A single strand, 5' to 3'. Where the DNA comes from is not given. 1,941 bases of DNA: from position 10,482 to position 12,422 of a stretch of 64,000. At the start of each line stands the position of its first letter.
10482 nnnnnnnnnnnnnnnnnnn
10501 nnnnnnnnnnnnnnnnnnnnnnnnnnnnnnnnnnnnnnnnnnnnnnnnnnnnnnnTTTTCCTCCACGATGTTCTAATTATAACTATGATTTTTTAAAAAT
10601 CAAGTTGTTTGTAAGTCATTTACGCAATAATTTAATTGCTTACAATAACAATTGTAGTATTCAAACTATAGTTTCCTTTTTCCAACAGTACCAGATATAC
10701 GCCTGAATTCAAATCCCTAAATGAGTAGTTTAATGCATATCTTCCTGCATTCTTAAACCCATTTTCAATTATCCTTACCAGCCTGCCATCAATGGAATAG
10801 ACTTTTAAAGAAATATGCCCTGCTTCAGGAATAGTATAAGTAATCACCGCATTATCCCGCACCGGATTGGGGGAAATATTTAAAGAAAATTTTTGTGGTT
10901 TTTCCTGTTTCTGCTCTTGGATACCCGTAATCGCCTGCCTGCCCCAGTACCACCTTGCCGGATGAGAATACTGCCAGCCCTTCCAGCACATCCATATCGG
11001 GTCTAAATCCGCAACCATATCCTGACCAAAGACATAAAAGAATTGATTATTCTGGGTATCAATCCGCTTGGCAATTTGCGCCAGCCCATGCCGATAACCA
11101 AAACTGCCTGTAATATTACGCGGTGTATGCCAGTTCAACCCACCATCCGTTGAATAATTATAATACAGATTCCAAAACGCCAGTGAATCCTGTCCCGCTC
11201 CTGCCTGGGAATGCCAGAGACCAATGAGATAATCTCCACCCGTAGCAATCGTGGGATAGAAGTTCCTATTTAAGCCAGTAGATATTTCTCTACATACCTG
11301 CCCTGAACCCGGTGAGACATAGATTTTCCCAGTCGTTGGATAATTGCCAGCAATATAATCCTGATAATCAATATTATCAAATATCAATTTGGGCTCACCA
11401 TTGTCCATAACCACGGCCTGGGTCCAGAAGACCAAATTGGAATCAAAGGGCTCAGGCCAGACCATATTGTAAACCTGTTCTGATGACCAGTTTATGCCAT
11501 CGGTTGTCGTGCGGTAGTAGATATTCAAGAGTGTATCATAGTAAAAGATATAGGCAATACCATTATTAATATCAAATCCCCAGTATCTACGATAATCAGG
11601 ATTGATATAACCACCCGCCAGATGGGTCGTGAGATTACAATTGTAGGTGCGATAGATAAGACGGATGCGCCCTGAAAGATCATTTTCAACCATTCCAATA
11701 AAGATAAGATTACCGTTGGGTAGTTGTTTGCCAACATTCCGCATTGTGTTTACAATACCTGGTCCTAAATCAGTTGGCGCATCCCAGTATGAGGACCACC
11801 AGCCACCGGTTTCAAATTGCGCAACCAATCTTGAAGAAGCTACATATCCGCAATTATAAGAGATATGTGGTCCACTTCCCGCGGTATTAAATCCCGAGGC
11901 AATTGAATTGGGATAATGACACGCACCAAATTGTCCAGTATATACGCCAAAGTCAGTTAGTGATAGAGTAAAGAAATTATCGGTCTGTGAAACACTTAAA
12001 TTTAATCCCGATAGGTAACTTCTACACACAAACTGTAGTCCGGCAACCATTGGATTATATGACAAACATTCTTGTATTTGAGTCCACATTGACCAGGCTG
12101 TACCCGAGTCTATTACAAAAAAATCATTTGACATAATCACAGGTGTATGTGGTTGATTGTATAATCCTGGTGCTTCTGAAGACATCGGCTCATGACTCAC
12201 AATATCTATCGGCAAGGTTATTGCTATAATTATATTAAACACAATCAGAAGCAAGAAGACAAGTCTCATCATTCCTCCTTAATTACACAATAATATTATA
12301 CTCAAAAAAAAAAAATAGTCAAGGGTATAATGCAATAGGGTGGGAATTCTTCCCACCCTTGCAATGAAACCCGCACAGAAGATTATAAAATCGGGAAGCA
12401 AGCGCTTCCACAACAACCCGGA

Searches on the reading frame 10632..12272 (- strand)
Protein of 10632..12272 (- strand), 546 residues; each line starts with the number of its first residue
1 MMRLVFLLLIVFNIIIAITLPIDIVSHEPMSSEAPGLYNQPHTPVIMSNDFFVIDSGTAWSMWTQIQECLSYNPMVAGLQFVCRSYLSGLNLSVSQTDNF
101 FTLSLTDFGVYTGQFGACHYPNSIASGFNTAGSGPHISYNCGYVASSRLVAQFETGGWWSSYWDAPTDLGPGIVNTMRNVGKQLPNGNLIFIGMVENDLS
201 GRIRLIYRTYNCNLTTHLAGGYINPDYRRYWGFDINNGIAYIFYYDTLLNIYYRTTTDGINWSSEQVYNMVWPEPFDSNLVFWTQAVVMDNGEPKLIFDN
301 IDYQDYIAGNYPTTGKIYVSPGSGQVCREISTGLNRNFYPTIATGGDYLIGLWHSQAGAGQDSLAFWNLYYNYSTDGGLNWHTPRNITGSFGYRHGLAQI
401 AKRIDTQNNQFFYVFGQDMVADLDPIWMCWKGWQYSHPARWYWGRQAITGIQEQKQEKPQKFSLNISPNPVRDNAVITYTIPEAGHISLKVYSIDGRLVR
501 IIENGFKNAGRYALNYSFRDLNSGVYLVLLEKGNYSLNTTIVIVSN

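Call 13: search_protein_families(library=pfam, proteins=[window:10632-12272:-], max_evalue=0.01)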
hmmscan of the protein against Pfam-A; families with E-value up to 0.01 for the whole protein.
window:10632-12272:- (546 aa): 1 family
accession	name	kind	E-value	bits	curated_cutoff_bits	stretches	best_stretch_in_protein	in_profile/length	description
PF18962.6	Por_Secre_tail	-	5.6e-08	33.4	27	1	466-543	1-75/75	Secretion system C-terminal sorting domain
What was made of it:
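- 10632..12272 (-): Paralog A gene. It encodes a 545/546-aa protein with a signal-peptide-like N-terminus, a six-bladed sialidase-like beta-propeller and a T9SS C-terminal sorting domain. The likely true start is the second ATG at 12269. Pfam PF18962, 33.4 bits against a cut-off of 27 (call 13).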

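Call 14: find_encoding_contigs(protein=window:10632-12272:-, flank=6000, max_places=10)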
Protein window:10632-12272:- (546 aa): no gene with exactly this product is on record in the collection.

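Call 16: find_homologous_proteins(query=window:10632-12272:-)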
Query window:10632-12272:- (546 aa): 92 proteins with E <= 0.001 among 5627 candidates.
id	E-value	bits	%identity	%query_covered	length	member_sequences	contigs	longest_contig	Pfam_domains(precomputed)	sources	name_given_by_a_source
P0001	0.0e+0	1228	95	99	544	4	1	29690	PF18962.8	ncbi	ncbi:MAG: T9SS type A sorting domain-containing protein [candidate division WOR-3 bacterium]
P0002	0.0e+0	1019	80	100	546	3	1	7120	PF18962.8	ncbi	ncbi:MAG: T9SS type A sorting domain-containing protein [candidate division WOR-3 bacterium]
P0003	6.5e-267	905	70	100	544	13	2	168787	PF18962.8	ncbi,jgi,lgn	-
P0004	6.2e-256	868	67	100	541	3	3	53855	PF18962.8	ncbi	ncbi:MAG: T9SS type A sorting domain-containing protein [candidate division WOR-3 bacterium]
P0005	8.4e-251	852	76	86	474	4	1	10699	-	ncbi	ncbi:MAG: hypothetical protein ABIL40_06545, partial [candidate division WOR-3 bacterium]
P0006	8.2e-247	838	79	81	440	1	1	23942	-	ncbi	-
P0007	1.5e-215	735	69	82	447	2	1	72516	-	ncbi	-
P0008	1.7e-179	616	52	99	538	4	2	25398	PF18962.8,PF13860.13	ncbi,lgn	ncbi:MAG: T9SS type A sorting domain-containing protein [candidate division WOR-3 bacterium]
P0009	1.0e-145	505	45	99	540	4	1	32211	PF18962.8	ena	-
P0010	1.2e-145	504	44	99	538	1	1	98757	PF18962.8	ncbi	ncbi:MAG: T9SS type A sorting domain-containing protein [bacterium]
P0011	4.7e-142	492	45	100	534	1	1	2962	PF18962.8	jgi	jgi:hypothetical protein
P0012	6.2e-139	482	44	99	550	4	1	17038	PF18962.8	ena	-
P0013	1.0e-138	481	45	99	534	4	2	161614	PF18962.8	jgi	-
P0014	1.7e-138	481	44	99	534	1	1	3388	PF18962.8,PF13860.13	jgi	jgi:hypothetical protein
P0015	1.2e-137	478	44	100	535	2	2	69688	PF18962.8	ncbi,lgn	ncbi:MAG: T9SS type A sorting domain-containing protein [candidate division WOR-3 bacterium]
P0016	2.3e-137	477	45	98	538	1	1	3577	PF18962.8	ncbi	ncbi:MAG: T9SS type A sorting domain-containing protein, partial [bacterium]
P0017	1.1e-135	471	43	99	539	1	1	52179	PF18962.8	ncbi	-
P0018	6.9e-135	469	44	100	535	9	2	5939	PF18962.8,PF13860.13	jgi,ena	-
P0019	9.9e-135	468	43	99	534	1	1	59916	PF18962.8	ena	-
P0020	2.3e-134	467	43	100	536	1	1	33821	PF18962.8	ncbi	-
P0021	1.2e-133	465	44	100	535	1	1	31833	PF18962.8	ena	-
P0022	1.5e-133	464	45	99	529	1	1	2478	PF18962.8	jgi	-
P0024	3.3e-130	453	43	93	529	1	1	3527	PF18962.8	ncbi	-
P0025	1.2e-129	452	42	99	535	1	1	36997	PF18962.8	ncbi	ncbi:MAG: T9SS type A sorting domain-containing protein [candidate division WOR-3 bacterium]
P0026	1.3e-129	451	42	100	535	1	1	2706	PF18962.8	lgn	-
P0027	4.3e-125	436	43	100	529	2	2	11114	PF18962.8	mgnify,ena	mgnify:CR=1 FL=1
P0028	6.8e-125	436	41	99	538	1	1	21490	PF18962.8,PF13860.13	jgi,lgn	-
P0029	1.1e-124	435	44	96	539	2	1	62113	PF18962.8,PF13860.13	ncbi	-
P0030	8.9e-124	432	42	99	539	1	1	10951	PF18962.8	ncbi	-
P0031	9.1e-120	419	42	99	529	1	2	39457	PF18962.8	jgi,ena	-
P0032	1.8e-117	411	39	99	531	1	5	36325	PF18962.8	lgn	-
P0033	6.9e-116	406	43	88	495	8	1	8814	PF18962.8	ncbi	-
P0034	9.3e-116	406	45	88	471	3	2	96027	PF18962.8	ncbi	ncbi:MAG: T9SS type A sorting domain-containing protein [candidate division WOR-3 bacterium]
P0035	8.7e-112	393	38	99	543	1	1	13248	PF18962.8,PF13860.13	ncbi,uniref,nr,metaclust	ncbi:hypothetical protein A2Y85_03005 [candidate division WOR-3 bacterium RBG_13_43_14]|uniref:Secre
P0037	2.6e-111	391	40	99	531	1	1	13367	PF18962.8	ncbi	ncbi:MAG: T9SS type A sorting domain-containing protein [candidate division WOR-3 bacterium]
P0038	2.3e-110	388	42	91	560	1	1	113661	PF18962.8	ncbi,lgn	-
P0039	1.2e-109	385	38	100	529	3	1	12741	PF18962.8,PF13860.13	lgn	-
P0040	8.1e-108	379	42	93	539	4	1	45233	PF18962.8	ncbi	ncbi:MAG: hypothetical protein ABIL86_06995 [candidate division WOR-3 bacterium]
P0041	4.4e-104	367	40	99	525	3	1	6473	PF18962.8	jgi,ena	-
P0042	4.0e-99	351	38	92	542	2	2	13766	PF18962.8,PF13860.13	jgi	jgi:hypothetical protein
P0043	2.6e-94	335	38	91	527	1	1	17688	PF18962.8,PF13860.13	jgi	jgi:hypothetical protein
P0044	5.1e-91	324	37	99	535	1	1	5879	PF18962.8,PF13860.13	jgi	jgi:hypothetical protein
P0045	2.3e-90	322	35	100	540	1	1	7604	PF18962.8,PF13860.13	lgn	-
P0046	3.2e-89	318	38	90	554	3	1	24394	PF18962.8,PF13860.13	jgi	jgi:hypothetical protein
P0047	6.3e-89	317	36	92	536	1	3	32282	PF18962.8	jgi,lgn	jgi:hypothetical protein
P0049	1.3e-86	309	37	90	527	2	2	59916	PF18962.8,PF13860.13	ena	-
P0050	5.7e-86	307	37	90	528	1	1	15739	PF18962.8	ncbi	-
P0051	1.5e-85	306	33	99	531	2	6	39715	PF18962.8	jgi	jgi:hypothetical protein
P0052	4.3e-85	304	36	91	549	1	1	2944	PF18962.8,PF13860.13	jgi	jgi:hypothetical protein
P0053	6.9e-84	300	36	88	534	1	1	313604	PF18962.8,PF13860.13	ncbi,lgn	-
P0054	1.6e-83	299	36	90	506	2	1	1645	PF18962.8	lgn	-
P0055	7.2e-83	297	34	98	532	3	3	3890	PF13585.13,PF18962.8,PF13860.13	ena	-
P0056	2.7e-82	295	37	87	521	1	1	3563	PF18962.8,PF13860.13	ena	-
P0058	3.4e-81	292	40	77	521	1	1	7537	PF18962.8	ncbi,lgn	-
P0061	2.1e-77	279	36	98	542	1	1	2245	PF18962.8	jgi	jgi:hypothetical protein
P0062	2.6e-77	279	36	86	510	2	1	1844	PF18962.8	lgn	-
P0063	9.7e-77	277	37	87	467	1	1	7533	PF18962.8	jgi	jgi:hypothetical protein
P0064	1.7e-75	273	35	92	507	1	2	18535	PF18962.8,PF13860.13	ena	-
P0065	2.8e-74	269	36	90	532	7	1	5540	PF13585.13,PF18962.8,PF13860.13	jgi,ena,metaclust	metaclust:\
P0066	8.2e-71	257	34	90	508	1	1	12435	PF18962.8,PF13860.13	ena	-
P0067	2.3e-69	252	34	91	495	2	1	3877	PF18962.8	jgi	-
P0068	3.3e-69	252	34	88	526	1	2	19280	PF18962.8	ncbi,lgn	-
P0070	7.3e-68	248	34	92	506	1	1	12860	PF18962.8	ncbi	ncbi:MAG: hypothetical protein ABIL39_11230 [candidate division WOR-3 bacterium]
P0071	1.1e-67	247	33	88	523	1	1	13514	PF18962.8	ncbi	-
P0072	2.2e-62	229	31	90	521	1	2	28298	PF18962.8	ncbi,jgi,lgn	-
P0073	2.1e-60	223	34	72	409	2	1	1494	PF18962.8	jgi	jgi:hypothetical protein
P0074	1.2e-57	214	31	93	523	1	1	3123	PF18962.8,PF13860.13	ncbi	-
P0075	1.3e-57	214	33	90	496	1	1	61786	PF18962.8,PF13860.13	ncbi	ncbi:MAG: T9SS type A sorting domain-containing protein [bacterium]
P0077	6.1e-53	198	32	91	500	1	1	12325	PF18962.8,PF13860.13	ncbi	-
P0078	1.9e-50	190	32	90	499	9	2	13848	PF18962.8,PF13860.13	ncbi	ncbi:MAG: T9SS type A sorting domain-containing protein [candidate division WOR-3 bacterium]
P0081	5.5e-44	169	33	58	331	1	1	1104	PF18962.8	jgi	jgi:hypothetical protein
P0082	2.3e-7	48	38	14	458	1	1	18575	PF18962.8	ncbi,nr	ncbi:MAG: T9SS type A sorting domain-containing protein, partial [Ignavibacteriales bacterium]|nr:T9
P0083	7.0e-7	46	38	17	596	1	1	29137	PF01839.30,PF13517.13,PF18962.8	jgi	jgi:hypothetical protein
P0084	2.3e-6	44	33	18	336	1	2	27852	PF01839.30,PF13517.13,PF18962.8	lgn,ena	-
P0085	2.7e-6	44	35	16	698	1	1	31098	PF04389.23,PF18962.8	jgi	jgi:hypothetical protein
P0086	9.9e-6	42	30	19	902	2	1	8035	PF13385.14,PF18962.8,PF02210.32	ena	-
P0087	6.3e-5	40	38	12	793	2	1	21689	PF01030.32,PF18962.8,PF23952.2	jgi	-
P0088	1.3e-4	39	32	14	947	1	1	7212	PF13715.13,PF18962.8,PF13620.13,PF09430.17,PF22904.4,PF17210.10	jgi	jgi:hypothetical protein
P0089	1.3e-4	39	27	19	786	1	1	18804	PF13229.13,PF18962.8,PF05048.20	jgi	-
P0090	3.5e-4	37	37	12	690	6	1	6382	PF18962.8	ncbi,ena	-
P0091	7.7e-4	36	34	16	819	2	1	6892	PF18962.8,PF25852.1,PF14870.13,PF02012.27,PF15902.13,PF13088.13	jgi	-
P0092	8.0e-4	36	38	12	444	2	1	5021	PF18962.8,PF06739.18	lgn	-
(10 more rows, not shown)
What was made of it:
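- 10632..12272 (-): Homologues are WOR-3 (call 16).
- On T9SS cargo protein (type A C-terminal sorting domain): NCBI names the homologues 'T9SS type A sorting domain-containing protein' (call 16).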

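Call 17: find_encoding_contigs(protein=P0001, flank=6000, max_places=6)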
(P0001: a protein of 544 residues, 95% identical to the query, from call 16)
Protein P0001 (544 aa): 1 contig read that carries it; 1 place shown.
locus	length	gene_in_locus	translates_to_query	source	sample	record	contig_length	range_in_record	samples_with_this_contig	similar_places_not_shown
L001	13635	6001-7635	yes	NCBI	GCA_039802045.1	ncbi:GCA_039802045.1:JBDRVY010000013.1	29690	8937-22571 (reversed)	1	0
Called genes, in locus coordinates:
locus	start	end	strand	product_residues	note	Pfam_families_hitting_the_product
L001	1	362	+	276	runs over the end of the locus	PF17848:Zn_ribbon_ACC, PF01039:Carboxyl_trans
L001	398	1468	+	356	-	PF00005:ABC_tran, PF13304:AAA_21 (faint), PF17912:OB_MalK (weak)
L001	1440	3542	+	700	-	PF00912:Transgly, PF00905:Transpeptidase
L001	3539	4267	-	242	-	PF01996:F420_ligase (weak)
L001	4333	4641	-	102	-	PF12840:HTH_20, PF01022:HTH_5, PF01978:TrmB (weak), PF13412:HTH_24 (faint)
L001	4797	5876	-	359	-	PF00465:Fe-ADH, PF13685:Fe-ADH_2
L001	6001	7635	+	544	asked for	PF18962:Por_Secre_tail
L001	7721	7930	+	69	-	-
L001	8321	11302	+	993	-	PF13575:DUF4135, PF05147:LANC_like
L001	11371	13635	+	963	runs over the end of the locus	-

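Call 18: find_encoding_contigs(protein=P0002, flank=6000, max_places=6)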
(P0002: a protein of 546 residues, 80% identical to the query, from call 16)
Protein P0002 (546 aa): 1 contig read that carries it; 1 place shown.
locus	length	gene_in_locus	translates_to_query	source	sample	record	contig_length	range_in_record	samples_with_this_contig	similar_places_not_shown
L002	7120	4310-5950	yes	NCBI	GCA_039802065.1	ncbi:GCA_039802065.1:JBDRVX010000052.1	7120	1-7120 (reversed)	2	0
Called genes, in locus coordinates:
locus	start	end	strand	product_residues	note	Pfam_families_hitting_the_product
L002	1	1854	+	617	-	?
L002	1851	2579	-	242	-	PF01996:F420_ligase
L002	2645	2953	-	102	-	PF12840:HTH_20, PF01022:HTH_5, PF01978:TrmB (weak), PF13412:HTH_24 (faint)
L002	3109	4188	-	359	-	PF00465:Fe-ADH, PF13685:Fe-ADH_2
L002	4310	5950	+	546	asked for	PF18962:Por_Secre_tail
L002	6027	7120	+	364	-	PF13620:CarboxypepD_reg, PF13715:CarbopepD_reg_2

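Call 22: find_encoding_contigs(protein=P0003, flank=3000, max_places=6)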
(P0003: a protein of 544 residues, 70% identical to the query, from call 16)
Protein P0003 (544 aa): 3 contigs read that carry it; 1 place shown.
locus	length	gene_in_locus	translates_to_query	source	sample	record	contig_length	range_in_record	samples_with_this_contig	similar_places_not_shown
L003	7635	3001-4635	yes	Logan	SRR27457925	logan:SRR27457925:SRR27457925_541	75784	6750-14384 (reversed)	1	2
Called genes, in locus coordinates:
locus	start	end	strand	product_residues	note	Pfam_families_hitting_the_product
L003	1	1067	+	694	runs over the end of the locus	PF00912:Transgly, PF00905:Transpeptidase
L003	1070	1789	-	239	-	PF01996:F420_ligase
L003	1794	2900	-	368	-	PF00465:Fe-ADH, PF13685:Fe-ADH_2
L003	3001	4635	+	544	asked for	PF18962:Por_Secre_tail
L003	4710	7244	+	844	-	PF13620:CarboxypepD_reg, PF13715:CarbopepD_reg_2, PF00593:TonB_dep_Rec_b-barrel, PF25183:OMP_b-brl_4 (faint)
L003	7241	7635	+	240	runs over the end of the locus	-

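Call 23: find_encoding_contigs(protein=P0004, flank=3000, max_places=6)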
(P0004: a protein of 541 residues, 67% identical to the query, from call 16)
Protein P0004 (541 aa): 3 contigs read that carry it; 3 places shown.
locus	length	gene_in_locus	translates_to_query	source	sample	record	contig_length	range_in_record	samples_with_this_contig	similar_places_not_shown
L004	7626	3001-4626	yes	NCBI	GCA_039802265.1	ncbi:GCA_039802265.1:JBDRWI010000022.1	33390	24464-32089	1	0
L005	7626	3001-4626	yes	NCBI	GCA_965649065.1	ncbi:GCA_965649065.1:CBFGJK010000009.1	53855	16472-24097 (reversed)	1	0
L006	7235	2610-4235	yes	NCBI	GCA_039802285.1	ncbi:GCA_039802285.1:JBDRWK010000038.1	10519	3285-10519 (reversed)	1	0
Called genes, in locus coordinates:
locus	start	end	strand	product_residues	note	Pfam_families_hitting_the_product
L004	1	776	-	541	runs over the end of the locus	PF07244:POTRA, PF08479:POTRA_2 (faint), PF07244:POTRA, PF01103:Omp85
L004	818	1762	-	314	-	PF26233:NicX, PF02073:Peptidase_M29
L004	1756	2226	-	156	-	PF00177:Ribosomal_S7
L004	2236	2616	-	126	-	PF00164:Ribosom_S12_S23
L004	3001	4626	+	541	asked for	PF18962:Por_Secre_tail (weak)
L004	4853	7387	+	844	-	PF13620:CarboxypepD_reg, PF13715:CarbopepD_reg_2, PF00593:TonB_dep_Rec_b-barrel, PF25183:OMP_b-brl_4 (faint)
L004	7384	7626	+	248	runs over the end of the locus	-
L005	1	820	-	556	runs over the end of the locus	PF07244:POTRA, PF08479:POTRA_2 (faint), PF07244:POTRA, PF01103:Omp85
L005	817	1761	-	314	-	PF26233:NicX, PF02073:Peptidase_M29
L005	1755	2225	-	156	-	PF00177:Ribosomal_S7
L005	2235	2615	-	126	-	PF00164:Ribosom_S12_S23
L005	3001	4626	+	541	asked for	PF18962:Por_Secre_tail (weak)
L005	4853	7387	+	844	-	PF13620:CarboxypepD_reg, PF13715:CarbopepD_reg_2, PF00593:TonB_dep_Rec_b-barrel, PF25183:OMP_b-brl_4 (faint)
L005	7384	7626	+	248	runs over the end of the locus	-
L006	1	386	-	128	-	PF07244:POTRA, PF08479:POTRA_2 (faint)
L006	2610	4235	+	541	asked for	PF18962:Por_Secre_tail (weak)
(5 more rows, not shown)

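Call 30: find_related_loci(query=A1, collection=genome_contigs, flank=3000)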
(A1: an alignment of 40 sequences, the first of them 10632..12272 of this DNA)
Query A1 (546 aa) in genome_contigs; peptide patterns used: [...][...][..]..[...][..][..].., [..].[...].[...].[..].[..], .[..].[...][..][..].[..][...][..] (x = any residue, [..] = any of these).
199 stretches matched a pattern; 37 encode a relative of the query (tblastn E <= 1e-3); 37 distinct loci.
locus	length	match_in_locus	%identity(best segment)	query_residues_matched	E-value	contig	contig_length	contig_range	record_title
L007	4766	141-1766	75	2-544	0e+0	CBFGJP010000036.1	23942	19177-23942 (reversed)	MAG: candidate division WOR-3 bacterium isolate QZM1.Bin.155.optimized.1 genome assembly, contig: NODE_36_length_23942_c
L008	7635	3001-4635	70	1-545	0e+0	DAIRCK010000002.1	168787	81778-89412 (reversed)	MAG TPA_asm: bacterium isolate CTOTU1359 NODE_8_length_168787_cov_7.813865, whole genome shotgun sequence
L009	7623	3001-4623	67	1-545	0e+0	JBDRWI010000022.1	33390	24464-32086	MAG: candidate division WOR-3 bacterium isolate JZ-2_201705_bins_215 JZ-2_201705_bins_215_scaffold_22, whole genome shot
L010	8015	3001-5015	52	2-544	2e-180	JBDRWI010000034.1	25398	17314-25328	MAG: candidate division WOR-3 bacterium isolate JZ-2_201705_bins_215 JZ-2_201705_bins_215_scaffold_34, whole genome shot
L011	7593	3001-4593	46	7-544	5e-148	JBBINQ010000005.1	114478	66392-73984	MAG: candidate division WOR-3 bacterium isolate SLS170214_bin_26 NODE_201_length_114478_cov_17.311922, whole genome shot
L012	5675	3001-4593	46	7-544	2e-147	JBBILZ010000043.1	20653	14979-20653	MAG: candidate division WOR-3 bacterium isolate SIF170217_bin_220 NODE_2130_length_20653_cov_2.72951, whole genome shotg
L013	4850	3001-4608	46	2-543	1e-147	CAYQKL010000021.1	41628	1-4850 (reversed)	MAG TPA_asm: uncultured bacterium isolate binchicken_co274_33 genome assembly, contig: NODE_2419_length_41628_cov_13.080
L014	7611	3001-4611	44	2-544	3e-146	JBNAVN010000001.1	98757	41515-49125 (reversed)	MAG: bacterium isolate Kamch4342-D-MF-039 bin23.fa-1, whole genome shotgun sequence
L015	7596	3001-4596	44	1-543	5e-142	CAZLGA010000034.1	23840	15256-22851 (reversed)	MAG TPA_asm: uncultured bacterium isolate binchicken_co40_5 genome assembly, contig: NODE_1347_length_23840_cov_16.04742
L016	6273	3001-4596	44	1-543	8e-142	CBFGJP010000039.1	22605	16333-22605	MAG: candidate division WOR-3 bacterium isolate QZM1.Bin.155.optimized.1 genome assembly, contig: NODE_39_length_22605_c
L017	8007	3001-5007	44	1-544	2e-141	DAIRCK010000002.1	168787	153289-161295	MAG TPA_asm: bacterium isolate CTOTU1359 NODE_8_length_168787_cov_7.813865, whole genome shotgun sequence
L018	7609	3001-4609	54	1-544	2e-149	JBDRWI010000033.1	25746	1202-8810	MAG: candidate division WOR-3 bacterium isolate JZ-2_201705_bins_215 JZ-2_201705_bins_215_scaffold_33, whole genome shot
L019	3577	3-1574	46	9-531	3e-140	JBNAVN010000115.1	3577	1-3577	MAG: bacterium isolate Kamch4342-D-MF-039 bin23.fa-115, whole genome shotgun sequence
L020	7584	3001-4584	42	7-543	6e-132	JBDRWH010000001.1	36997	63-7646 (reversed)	MAG: candidate division WOR-3 bacterium isolate JZ-4_201808_bins_67 JZ-4_201808_bins_67_scaffold_1, whole genome shotgun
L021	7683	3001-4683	42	1-532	1e-126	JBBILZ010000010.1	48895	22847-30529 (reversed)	MAG: candidate division WOR-3 bacterium isolate SIF170217_bin_220 NODE_516_length_48895_cov_3.00293, whole genome shotgu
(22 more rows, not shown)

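Call 39: find_encoding_contigs(protein=P0007, flank=3000, max_places=6)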
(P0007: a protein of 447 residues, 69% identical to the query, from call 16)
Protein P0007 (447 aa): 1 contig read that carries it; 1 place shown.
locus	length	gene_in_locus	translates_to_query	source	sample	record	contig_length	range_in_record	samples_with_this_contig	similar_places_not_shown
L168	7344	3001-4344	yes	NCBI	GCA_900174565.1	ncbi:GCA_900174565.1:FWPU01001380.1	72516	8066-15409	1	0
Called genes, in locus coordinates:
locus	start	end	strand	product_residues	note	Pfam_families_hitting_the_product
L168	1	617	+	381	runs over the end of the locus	PF13439:Glyco_transf_4, PF13579:Glyco_trans_4_4 (weak)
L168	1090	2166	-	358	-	PF00465:Fe-ADH, PF13685:Fe-ADH_2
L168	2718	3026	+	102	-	-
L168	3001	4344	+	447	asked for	-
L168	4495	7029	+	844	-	PF13620:CarboxypepD_reg, PF13715:CarbopepD_reg_2, PF00593:TonB_dep_Rec_b-barrel, PF14905:OMP_b-brl_3 (weak)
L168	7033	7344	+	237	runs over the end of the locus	-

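Call 40: find_encoding_contigs(protein=P0005, flank=3000, max_places=6)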
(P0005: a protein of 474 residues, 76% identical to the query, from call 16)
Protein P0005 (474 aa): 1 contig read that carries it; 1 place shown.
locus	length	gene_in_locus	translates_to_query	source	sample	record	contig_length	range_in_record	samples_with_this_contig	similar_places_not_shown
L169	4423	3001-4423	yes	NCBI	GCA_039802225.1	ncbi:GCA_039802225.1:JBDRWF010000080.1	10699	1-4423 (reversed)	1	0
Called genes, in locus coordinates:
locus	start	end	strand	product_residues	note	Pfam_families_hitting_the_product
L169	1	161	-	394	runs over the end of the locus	PF05559:DUF763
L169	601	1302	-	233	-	PF01904:DUF72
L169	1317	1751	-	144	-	PF04343:DUF488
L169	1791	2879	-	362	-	PF00465:Fe-ADH, PF13685:Fe-ADH_2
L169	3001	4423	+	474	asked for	?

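Call 60: predict_structure(alignment_id=A1)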
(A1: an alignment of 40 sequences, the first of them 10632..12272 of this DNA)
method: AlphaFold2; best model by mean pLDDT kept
length: 546 residues; sequences in the alignment: 40
mean_pLDDT: 85.7   pTM: 0.75
mean pLDDT of the five models: 85.7, 85.3, 85.2, 84.1, 82.5
residues with pLDDT >= 90: 278; 70-90: 208; 50-70: 33; < 50: 27
segments of 3 or more residues with pLDDT < 50: 19-36, 451-456
pLDDT, mean of each block of 10 residues (from residue 1): 66 56 41 49 71 85 89 93 83 92 88 88 81 82 79 91 92 84 93 81 89 94 88 94 93 97 96 92 94 96 91 95 96 90 95 89 90 94 91 91 93 93 87 79 87 48 82 86 90 93 88 87 93 88 82
secondary structure, 60 per line:
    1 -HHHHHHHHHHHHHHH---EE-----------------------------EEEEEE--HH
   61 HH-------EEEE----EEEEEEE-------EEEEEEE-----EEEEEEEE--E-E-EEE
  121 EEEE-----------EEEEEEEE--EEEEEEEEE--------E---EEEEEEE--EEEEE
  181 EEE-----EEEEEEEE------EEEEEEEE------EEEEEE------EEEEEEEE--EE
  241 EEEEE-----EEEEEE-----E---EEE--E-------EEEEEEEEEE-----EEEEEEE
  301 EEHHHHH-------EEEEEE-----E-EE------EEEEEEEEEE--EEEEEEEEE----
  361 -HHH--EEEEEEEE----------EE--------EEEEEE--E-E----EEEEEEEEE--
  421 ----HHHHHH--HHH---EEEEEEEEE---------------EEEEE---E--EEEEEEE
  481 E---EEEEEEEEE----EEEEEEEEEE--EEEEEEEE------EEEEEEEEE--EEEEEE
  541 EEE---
elements in order: H2-16 E51-56 H59-62 E70-73 E78-84 E92-98 E104-111 E118-124 E136-143 E146-154 E167-173 E176-183 E189-196 E203-210 E217-222 E229-236 E239-245 E251-256 E266-268 E279-288 E294-302 H303-307 E315-320 E336-345 E348-356 E367-374 E395-400 E410-418 H425-430 E439-447 E463-467 E474-481 E485-493 E498-507 E510-517 E524-532 E535-543
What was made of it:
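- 10632..12272 (-): AlphaFold pLDDT 85.7 (call 60).
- On T9SS cargo protein (type A C-terminal sorting domain): The N-terminal helix H2-16 is hydrophobic (call 60).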
